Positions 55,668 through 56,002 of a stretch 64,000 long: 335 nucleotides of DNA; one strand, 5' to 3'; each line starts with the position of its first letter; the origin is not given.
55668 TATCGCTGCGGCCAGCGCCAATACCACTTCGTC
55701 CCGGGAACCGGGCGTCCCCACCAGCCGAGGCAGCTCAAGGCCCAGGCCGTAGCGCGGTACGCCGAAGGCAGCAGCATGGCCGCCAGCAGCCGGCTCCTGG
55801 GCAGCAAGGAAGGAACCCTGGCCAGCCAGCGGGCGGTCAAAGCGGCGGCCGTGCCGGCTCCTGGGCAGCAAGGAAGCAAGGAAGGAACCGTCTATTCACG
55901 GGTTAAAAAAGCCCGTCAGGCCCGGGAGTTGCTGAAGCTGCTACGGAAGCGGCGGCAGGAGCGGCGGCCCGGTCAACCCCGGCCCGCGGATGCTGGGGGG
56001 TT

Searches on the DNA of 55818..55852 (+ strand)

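Call 89: search_dna_similar(query=window:55818-55852:+, collection=phages, mode=distant, max_evalue=10, max_rows=8)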
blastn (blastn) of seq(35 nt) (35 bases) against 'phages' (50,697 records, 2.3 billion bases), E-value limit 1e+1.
Records with a match: 19; places in all: 19; records where one place covers at least 80% of the query: 1.
Best place of each record, by identity: >=99% 2; 95-99% 2; 90-95% 11; 80-90% 4.
By first word of the organism name: Microbacterium 8; Gordonia 3; Burkholderia 2; Bordetella 1; Bacteriophage 1; Blackfly 1; Streptomyces 1; Mycobacterium 1; Klebsiella 1.
By host as written in the record: Microbacterium foliorum NRRL B-24224 SEA 4; Gordonia terrae 3612 3; Burkholderia cenocepacia C6433 2; Bordetella bronchiseptica Bb01 1; - 1; Microbacterium foliorum NRRL B-24224 1; Austrosimulium ungulatum 1; Microbaterium sp. ISAT203 1; and 5 more.
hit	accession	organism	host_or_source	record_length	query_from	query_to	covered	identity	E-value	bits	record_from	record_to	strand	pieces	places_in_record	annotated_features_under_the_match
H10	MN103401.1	Bordetella phage vB_BbrS_PHB09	Bordetella bronchiseptica Bb01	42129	6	33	80%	85.7%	1e+0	34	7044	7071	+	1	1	hypothetical protein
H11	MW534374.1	Gordonia phage Austin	Gordonia terrae 3612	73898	5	29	71%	88.0%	4e+0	33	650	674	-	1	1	none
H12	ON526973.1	Gordonia phage Amore2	Gordonia terrae 3612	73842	5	29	71%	88.0%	4e+0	33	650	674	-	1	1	none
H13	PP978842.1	Gordonia phage HayZem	Gordonia terrae 3612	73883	5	29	71%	88.0%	4e+0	33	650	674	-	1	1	none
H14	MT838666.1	Bacteriophage sp.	human fecal samples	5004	6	28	66%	92.0%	1e+0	35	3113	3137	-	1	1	record has no annotation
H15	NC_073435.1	Microbacterium phage Stromboli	Microbacterium foliorum NRRL B-24224 SEA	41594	13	35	66%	91.3%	1e+0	34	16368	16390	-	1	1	19: hypothetical protein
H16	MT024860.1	Microbacterium phage Stromboli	Microbacterium foliorum NRRL B-24224 SEA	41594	13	35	66%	91.3%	1e+0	34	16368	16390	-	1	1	19: hypothetical protein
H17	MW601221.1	Microbacterium phage BabyYoda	Microbacterium foliorum NRRL B-24224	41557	13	35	66%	91.3%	1e+0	34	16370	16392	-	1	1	19: hypothetical protein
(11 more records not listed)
